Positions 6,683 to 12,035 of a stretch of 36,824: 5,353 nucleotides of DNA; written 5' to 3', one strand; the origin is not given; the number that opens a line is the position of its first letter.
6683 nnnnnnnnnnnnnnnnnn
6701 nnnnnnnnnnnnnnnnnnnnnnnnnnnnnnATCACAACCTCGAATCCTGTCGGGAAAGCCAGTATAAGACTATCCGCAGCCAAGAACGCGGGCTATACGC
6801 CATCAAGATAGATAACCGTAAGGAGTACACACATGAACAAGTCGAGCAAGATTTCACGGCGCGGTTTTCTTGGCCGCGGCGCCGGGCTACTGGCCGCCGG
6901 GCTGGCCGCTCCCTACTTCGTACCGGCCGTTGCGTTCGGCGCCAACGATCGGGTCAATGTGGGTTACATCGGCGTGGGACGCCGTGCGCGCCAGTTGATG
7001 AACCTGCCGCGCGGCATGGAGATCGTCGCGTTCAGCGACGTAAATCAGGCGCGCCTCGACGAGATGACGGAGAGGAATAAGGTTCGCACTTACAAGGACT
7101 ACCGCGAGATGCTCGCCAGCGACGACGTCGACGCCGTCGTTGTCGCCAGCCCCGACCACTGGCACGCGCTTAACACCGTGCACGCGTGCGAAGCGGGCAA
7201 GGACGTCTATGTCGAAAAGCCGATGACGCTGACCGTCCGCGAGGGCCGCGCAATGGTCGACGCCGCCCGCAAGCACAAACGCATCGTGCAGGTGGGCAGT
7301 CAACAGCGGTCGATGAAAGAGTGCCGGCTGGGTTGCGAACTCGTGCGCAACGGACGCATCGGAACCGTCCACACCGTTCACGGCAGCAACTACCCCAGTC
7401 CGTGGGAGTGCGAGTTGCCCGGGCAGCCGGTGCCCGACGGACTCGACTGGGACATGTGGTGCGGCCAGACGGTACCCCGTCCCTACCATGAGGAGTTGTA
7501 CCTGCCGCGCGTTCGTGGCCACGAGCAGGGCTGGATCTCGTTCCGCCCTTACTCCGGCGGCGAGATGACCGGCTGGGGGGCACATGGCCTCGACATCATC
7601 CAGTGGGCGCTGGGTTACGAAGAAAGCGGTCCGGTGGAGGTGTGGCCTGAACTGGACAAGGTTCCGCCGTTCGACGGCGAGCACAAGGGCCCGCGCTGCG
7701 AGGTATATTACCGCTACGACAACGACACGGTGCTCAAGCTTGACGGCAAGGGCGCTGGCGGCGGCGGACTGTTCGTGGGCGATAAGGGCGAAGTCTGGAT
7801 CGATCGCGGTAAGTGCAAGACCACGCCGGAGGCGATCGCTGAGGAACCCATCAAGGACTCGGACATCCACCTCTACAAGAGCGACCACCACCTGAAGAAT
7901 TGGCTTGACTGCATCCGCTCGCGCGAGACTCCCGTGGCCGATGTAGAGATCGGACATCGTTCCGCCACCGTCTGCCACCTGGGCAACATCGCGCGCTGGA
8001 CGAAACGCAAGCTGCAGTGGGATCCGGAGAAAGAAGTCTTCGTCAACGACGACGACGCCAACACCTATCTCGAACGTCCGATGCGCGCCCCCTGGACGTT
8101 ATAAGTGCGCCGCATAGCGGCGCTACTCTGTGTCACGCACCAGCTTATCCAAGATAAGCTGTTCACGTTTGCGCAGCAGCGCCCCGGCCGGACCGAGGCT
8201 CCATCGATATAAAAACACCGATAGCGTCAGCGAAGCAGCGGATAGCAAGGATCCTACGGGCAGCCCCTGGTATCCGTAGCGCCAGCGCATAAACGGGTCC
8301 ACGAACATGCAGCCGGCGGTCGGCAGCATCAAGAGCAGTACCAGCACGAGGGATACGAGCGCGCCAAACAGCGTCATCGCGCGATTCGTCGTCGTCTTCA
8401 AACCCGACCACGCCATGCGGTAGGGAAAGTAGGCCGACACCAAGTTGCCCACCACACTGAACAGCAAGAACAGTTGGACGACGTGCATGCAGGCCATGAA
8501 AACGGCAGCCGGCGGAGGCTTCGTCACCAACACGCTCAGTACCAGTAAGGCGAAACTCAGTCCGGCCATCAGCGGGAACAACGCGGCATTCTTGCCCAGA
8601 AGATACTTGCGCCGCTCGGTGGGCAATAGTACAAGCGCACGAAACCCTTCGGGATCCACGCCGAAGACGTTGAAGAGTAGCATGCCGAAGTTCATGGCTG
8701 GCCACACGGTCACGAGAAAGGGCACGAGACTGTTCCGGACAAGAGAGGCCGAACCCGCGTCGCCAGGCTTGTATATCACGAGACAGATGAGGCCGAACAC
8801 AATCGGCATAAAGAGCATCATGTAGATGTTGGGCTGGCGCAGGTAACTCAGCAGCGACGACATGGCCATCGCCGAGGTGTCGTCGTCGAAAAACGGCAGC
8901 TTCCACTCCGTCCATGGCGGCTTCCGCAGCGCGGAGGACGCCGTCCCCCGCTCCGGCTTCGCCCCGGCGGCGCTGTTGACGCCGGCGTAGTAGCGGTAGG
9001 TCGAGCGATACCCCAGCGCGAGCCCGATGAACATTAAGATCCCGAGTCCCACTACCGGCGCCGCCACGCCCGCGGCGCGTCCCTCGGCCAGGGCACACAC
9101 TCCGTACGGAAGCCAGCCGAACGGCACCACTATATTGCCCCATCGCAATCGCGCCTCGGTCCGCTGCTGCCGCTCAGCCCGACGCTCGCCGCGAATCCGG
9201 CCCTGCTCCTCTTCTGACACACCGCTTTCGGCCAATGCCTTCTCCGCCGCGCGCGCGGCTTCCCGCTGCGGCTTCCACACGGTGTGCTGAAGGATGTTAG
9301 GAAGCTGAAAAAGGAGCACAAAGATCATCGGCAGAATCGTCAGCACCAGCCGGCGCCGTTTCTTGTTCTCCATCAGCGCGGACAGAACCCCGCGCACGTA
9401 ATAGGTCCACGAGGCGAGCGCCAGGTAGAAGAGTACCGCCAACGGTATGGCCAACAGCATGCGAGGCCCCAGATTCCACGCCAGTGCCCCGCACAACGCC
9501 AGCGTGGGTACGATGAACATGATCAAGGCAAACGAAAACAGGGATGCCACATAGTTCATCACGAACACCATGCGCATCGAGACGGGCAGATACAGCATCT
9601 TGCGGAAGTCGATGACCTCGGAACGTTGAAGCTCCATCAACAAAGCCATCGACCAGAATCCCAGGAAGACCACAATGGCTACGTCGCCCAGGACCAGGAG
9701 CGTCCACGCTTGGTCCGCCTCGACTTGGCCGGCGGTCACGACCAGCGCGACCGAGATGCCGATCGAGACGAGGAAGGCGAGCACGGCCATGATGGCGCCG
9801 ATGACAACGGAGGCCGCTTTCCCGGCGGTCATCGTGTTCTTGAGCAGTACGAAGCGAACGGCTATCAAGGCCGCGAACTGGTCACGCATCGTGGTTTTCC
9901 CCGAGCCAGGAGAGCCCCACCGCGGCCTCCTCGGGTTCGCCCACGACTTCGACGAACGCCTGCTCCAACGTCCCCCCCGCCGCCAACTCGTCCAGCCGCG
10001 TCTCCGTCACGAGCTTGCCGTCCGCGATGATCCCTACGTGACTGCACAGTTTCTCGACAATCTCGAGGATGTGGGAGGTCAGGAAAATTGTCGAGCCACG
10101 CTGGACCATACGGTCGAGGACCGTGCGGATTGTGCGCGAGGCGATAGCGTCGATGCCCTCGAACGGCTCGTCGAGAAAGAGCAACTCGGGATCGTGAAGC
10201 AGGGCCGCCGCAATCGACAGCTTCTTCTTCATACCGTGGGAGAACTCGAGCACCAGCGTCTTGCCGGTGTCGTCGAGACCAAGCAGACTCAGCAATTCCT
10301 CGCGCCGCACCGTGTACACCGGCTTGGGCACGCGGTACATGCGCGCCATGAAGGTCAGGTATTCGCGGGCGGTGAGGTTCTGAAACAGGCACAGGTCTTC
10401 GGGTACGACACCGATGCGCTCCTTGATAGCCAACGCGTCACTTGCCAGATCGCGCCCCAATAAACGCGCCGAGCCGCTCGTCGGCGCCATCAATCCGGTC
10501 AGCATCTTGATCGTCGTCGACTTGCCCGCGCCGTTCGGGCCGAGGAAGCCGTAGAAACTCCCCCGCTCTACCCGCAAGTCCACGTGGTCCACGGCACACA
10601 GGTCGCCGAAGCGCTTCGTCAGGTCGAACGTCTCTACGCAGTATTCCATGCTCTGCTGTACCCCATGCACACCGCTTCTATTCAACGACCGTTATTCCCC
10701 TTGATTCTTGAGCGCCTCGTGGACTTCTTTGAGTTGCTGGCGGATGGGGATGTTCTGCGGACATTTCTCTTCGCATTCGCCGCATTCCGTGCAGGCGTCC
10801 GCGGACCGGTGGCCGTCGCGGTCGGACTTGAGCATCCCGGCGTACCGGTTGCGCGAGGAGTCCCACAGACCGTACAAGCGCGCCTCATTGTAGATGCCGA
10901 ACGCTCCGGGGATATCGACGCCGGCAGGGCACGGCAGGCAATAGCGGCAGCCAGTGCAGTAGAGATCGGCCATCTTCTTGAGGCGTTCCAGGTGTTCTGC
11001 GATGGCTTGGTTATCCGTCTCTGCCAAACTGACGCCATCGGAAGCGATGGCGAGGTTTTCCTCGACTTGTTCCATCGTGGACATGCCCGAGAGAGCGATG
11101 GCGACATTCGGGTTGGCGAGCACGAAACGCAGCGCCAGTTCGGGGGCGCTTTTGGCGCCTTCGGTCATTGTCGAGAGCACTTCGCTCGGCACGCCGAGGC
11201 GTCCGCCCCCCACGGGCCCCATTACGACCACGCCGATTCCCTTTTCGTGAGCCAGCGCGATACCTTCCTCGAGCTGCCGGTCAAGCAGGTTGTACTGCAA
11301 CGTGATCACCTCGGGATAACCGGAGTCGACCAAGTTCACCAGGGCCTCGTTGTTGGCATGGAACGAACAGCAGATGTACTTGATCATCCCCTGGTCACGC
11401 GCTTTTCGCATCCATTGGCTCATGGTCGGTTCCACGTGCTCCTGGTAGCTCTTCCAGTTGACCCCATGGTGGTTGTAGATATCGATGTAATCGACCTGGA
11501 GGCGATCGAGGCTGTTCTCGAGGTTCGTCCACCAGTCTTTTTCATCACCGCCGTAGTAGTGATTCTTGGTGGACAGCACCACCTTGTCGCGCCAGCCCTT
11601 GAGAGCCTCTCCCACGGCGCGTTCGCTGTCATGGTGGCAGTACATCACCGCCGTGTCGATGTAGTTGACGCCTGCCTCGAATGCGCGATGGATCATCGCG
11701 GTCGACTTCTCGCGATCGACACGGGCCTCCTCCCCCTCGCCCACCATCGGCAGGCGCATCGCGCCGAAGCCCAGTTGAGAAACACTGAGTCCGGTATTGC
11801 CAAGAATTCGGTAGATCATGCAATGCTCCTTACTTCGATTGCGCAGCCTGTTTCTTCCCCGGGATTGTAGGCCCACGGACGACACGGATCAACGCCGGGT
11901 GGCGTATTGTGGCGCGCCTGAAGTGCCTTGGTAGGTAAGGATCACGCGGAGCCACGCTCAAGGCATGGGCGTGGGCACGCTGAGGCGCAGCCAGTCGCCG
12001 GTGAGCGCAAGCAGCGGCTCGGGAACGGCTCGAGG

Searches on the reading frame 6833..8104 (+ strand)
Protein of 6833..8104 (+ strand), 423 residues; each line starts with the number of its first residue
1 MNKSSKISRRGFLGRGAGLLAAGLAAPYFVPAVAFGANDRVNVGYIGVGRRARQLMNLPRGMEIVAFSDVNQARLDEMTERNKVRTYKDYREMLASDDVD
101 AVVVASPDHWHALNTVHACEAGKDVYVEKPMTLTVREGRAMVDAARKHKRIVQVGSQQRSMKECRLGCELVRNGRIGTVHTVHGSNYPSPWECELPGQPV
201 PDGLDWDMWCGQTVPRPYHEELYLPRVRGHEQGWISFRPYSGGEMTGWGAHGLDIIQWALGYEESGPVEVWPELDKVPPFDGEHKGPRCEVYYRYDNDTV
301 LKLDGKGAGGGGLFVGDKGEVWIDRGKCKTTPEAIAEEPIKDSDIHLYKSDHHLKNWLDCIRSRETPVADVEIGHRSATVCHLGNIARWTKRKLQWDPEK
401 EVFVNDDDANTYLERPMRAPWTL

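Call 74: search_protein_families(library=pfam, proteins=[window:6833-8104:+], max_evalue=0.00001)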
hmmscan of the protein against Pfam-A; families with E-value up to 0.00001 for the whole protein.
window:6833-8104:+ (423 aa): 2 families
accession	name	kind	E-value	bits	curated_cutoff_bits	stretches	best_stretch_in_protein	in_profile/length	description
PF19051.5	GFO_IDH_MocA_C2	-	3.4e-28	99.3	23.3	1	179-422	25-253/254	Oxidoreductase family, C-terminal alpha/beta domain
PF01408.29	GFO_IDH_MocA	-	4e-25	89.3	24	1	42-155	2-119/120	Oxidoreductase family, NAD-binding Rossmann fold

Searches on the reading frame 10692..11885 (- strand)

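Call 74: search_protein_families(library=pfam, proteins=[window:10692-11885:-], max_evalue=0.00001)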
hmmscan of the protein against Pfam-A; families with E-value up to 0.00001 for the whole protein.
window:10692-11885:- (397 aa): 5 families
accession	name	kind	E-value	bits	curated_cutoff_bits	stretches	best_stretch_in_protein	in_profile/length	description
PF00248.27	Aldo_ket_red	-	4.2e-41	141.3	24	1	38-298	2-289/291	Aldo/keto reductase family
PF13187.11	Fer4_9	-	8.9e-10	38.9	27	1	309-378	1-50/52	4Fe-4S dicluster domain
PF13183.11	Fer4_8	-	2.3e-08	34.9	27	1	309-379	4-68/68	4Fe-4S dicluster domain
PF13534.11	Fer4_17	-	1.2e-07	32.5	22.2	1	310-379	2-60/61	4Fe-4S dicluster domain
PF13746.11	Fer4_18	-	7.2e-06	26.6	27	0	331-385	28-81/114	4Fe-4S dicluster domain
